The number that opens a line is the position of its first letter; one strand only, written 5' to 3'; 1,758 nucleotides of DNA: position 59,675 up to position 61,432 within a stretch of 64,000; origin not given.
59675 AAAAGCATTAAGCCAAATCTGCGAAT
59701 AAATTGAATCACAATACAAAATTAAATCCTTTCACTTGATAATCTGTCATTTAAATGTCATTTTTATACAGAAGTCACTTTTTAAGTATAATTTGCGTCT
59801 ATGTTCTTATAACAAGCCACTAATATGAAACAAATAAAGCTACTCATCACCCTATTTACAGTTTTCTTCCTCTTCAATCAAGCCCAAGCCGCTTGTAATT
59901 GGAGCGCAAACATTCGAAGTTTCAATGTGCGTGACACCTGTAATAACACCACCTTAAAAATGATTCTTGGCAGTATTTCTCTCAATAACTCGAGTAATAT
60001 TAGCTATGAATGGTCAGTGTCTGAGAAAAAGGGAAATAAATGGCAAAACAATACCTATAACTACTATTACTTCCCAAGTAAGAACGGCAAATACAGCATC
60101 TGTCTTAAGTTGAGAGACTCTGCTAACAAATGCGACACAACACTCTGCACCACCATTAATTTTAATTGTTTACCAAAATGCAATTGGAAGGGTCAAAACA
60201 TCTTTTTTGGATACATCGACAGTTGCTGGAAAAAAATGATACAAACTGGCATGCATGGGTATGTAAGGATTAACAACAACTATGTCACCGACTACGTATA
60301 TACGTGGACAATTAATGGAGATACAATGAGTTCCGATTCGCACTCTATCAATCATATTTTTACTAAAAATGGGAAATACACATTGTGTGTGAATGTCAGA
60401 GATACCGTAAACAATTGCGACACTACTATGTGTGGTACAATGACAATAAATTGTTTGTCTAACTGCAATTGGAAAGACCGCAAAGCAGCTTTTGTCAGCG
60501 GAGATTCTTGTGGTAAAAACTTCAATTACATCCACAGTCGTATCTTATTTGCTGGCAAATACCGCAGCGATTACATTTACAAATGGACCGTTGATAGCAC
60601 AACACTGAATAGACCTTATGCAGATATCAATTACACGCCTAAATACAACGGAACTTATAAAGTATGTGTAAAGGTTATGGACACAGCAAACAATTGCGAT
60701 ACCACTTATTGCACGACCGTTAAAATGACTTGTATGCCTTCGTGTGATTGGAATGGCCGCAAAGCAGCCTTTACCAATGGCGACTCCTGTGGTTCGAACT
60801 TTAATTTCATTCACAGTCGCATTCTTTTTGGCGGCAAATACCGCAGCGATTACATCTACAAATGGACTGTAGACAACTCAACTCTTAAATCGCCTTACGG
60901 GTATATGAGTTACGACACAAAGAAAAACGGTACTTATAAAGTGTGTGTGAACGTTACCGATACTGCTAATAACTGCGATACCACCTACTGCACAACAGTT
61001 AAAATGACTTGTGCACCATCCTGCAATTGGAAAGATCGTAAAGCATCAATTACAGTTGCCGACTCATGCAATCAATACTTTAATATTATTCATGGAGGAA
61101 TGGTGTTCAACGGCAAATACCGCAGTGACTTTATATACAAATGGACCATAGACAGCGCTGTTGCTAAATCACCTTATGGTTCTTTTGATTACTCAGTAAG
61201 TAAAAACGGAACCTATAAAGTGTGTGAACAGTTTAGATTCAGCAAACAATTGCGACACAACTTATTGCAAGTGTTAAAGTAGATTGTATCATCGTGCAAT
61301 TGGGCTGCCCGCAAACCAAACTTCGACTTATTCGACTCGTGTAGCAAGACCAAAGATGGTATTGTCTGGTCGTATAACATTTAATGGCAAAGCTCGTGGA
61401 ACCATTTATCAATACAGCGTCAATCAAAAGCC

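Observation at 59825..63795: T9SS cargo protein made of ~13 tandem near-identical cysteine-rich PKD-like repeats (~270-290 bp period)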

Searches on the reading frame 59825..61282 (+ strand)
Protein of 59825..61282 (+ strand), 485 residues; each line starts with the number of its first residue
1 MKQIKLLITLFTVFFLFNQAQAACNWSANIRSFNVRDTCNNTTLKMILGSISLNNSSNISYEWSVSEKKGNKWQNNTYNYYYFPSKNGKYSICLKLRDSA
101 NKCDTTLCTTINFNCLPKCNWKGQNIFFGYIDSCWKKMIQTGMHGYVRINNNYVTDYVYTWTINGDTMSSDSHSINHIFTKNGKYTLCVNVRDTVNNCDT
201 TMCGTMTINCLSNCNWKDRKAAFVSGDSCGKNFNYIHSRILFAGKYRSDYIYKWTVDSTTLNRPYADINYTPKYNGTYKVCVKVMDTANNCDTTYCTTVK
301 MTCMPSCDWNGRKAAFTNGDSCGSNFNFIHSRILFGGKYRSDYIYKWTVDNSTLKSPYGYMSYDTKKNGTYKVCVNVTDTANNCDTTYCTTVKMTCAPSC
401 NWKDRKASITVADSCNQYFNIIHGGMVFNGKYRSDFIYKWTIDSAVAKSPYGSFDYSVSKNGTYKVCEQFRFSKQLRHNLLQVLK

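Call 5: search_protein_families(library=pfam, proteins=[window:59825-61282:+], max_evalue=1)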
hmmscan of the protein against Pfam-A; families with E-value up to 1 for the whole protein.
window:59825-61282:+ (485 aa): 9 families
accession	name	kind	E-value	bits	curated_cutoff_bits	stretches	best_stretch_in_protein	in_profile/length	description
PF00801.26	PKD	-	1.2e-09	38.5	23.5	2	155-200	28-74/80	PKD domain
PF18911.6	PKD_4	-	5.2e-09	36.5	27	3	159-201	37-78/85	PKD domain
PF07495.19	Y_Y_Y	-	5e-06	26.8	26.6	2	245-290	11-52/65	Y_Y_Y domain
PF19077.6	Big_13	-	3.6e-05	24.6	27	0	365-390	71-96/102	Bacterial Ig-like domain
PF00630.25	Filamin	-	0.0051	18.1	26.9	0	73-98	59-84/93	Filamin/ABP280 repeat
PF20874.2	Relaxase_M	-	0.018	15.6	27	0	344-388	7-51/86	Relaxase central domain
PF01105.29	EMP24_GP25L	-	0.026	15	25.9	0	354-382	58-86/182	emp24/gp25L/p24 family/GOLD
PF16820.11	PKD_3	-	0.23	11.8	26.3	1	154-191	30-66/68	PKD-like domain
PF07654.21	C1-set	-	0.3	11.9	21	1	159-195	32-68/86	Immunoglobulin C1-set domain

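Call 6: search_protein_families(library=ncbifam, proteins=[window:59825-61282:+], max_evalue=1)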
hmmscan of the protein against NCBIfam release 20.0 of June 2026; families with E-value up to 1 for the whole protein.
window:59825-61282:+ (485 aa): 3 families
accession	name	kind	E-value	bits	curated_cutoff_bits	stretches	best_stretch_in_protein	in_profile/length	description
TIGR03769.1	P_ac_wall_RPT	domain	0.0017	18.9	30.9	1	176-196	6-26/41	TIGR03769 domain-containing protein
NF038134.1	choice_anch_M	domain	0.03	14.4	55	0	176-207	148-179/184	choice-of-anchor M domain-containing protein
NF047446.1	barrel_OmpL47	domain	0.9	10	40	0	365-393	39-67/68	OmpL47-type beta-barrel domain-containing protein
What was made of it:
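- Closest known: T9SS type A CTD cargo proteins of Bacteroidota. Same: It has an N-terminal signal peptide and a C-terminal type A sorting domain above the curated cut-offs (calls 5, 6).
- CTD hits above cut-off (calls 5, 6).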

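Call 16: list_cluster_members(proteins=[P0001, window:59825-61282:+, window:57042-58991:-])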
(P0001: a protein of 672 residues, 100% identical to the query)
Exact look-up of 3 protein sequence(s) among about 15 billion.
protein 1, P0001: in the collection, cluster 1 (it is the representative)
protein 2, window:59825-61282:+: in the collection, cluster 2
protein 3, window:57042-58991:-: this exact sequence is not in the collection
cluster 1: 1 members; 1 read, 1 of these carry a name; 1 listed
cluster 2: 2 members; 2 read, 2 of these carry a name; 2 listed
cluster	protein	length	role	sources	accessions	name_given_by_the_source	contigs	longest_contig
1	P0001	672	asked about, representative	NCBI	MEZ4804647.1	MAG: T9SS type A sorting domain-containing protein [Bacteroidia bacterium]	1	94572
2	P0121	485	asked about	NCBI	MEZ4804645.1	MAG: hypothetical protein R2852_03960 [Bacteroidia bacterium]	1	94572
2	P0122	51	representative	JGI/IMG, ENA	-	hypothetical protein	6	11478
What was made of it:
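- On T9SS type A cargo: The organism is an uncultured MAG (call 16).
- The record is a MAG (call 16).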

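Call 63: find_related_loci(query=window:59825-61282:+, collection=metagenome_contigs, flank=5000)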
Query window:59825-61282:+ (485 aa) in metagenome_contigs; peptide patterns used: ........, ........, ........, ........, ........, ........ (x = any residue, [..] = any of these).
42 stretches matched a pattern, but none encodes a relative of the query by tblastn (E <= 1e-3).

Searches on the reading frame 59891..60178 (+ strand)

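Call 69: search_protein_families(library=pfam, proteins=[window:59891-60178:+], max_evalue=1)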
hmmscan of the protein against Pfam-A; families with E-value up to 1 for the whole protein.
window:59891-60178:+ (96 aa): 5 families
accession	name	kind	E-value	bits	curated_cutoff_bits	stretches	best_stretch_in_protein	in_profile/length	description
PF24908.1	Ig_SIBA-E_2nd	-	0.019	15.6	27.8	1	32-78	30-76/117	Integrin beta-like protein A-E, second Ig-like domain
PF18911.6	PKD_4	-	0.022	15.2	27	1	16-85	14-79/85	PKD domain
PF13584.12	BatD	-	0.054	14.6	24.1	1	36-70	41-71/92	BatD DUF11 like domain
PF00630.25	Filamin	-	0.056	14.7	26.9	1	50-76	58-84/93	Filamin/ABP280 repeat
PF00801.26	PKD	-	0.092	13.2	23.5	1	29-84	21-75/80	PKD domain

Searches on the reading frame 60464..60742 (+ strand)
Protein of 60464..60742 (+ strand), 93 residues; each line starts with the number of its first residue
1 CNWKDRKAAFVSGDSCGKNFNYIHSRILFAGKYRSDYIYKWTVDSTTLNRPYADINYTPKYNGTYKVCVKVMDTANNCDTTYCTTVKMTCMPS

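Call 69: search_protein_families(library=pfam, proteins=[window:60464-60742:+], max_evalue=1)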
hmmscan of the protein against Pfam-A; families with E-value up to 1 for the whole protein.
window:60464-60742:+ (93 aa): 3 families
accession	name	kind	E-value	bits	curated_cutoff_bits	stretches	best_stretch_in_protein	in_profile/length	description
PF07495.19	Y_Y_Y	-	0.00046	20.5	26.6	1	32-79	11-54/65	Y_Y_Y domain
PF00801.26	PKD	-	0.017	15.5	23.5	1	36-84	29-78/80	PKD domain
PF18911.6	PKD_4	-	0.061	13.8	27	1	39-85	37-82/85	PKD domain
